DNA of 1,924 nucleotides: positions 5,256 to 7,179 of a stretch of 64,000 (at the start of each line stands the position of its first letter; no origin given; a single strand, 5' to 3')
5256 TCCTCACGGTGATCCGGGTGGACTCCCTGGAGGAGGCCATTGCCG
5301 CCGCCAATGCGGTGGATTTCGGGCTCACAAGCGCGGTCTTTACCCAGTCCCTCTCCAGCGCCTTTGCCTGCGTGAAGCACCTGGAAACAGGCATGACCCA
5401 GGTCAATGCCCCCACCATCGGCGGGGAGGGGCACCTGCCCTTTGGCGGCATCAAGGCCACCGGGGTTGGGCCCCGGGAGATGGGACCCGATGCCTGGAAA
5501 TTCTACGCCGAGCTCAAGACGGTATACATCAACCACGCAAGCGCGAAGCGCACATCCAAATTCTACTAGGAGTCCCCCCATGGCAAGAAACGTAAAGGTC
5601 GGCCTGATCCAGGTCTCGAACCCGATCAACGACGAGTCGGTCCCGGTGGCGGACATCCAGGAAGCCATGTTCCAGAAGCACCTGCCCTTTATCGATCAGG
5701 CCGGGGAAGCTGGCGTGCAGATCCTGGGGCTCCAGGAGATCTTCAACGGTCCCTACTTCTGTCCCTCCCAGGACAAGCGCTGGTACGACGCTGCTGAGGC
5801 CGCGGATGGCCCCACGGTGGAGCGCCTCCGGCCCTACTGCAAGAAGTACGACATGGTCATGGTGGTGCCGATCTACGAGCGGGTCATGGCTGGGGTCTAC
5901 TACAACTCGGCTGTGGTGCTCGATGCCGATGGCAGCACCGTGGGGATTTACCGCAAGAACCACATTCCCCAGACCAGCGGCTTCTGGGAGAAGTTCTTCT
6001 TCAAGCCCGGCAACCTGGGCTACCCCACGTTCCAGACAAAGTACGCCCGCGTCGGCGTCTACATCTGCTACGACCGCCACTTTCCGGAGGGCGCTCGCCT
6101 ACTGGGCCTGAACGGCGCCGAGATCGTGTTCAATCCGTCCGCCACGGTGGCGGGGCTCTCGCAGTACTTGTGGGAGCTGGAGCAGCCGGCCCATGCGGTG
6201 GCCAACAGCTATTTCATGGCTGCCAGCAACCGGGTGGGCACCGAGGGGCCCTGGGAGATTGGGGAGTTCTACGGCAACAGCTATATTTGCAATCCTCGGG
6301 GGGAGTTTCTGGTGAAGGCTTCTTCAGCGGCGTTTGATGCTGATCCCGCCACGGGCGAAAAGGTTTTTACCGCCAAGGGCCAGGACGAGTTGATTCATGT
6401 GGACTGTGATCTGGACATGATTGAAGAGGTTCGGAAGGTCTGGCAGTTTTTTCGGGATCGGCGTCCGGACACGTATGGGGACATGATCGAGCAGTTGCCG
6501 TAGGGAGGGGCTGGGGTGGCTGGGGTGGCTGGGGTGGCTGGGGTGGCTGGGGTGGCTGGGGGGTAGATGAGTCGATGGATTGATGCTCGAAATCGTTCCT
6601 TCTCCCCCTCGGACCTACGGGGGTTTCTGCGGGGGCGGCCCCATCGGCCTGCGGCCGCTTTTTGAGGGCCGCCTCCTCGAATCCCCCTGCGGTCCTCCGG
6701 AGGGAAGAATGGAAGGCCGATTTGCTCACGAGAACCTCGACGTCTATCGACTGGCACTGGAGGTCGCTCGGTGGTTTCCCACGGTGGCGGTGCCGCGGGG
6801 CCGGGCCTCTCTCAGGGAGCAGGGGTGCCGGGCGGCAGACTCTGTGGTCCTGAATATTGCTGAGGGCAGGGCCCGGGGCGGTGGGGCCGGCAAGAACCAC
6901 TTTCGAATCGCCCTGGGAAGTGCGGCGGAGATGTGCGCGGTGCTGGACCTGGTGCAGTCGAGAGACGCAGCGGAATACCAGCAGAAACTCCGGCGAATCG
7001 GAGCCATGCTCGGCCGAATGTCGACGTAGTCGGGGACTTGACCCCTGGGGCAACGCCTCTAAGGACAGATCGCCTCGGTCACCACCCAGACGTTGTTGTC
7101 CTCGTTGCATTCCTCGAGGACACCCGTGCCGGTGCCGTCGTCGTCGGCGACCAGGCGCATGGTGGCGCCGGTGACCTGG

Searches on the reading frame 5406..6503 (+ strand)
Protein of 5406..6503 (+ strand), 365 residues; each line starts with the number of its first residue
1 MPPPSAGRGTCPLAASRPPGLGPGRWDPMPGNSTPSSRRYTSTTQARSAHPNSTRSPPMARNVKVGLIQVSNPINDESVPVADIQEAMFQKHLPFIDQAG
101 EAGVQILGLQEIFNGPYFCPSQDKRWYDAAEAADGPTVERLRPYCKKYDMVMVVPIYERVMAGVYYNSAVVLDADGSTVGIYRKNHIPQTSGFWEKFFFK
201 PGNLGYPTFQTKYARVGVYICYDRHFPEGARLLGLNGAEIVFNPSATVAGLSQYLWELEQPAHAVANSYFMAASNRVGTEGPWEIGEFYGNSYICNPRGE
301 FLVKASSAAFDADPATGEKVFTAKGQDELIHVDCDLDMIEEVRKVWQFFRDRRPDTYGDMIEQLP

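Call 48: search_protein_families(library=pfam, proteins=[window:5406-6503:+], max_evalue=0.00001)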
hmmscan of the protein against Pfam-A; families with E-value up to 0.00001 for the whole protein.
window:5406-6503:+ (365 aa): 1 family
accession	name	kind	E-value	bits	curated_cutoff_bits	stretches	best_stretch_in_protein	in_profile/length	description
PF00795.27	CN_hydrolase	-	4.9e-57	193.6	23.2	1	81-308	10-237/256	Carbon-nitrogen hydrolase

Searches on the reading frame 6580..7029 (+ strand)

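Call 48: search_protein_families(library=pfam, proteins=[window:6580-7029:+], max_evalue=0.00001)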
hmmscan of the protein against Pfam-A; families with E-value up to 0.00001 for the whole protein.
window:6580-7029:+ (149 aa): 1 family
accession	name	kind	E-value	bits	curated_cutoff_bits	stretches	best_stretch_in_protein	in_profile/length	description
PF05635.17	23S_rRNA_IVP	-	4.9e-11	43.2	33.8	1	51-135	1-95/106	23S rRNA-intervening sequence protein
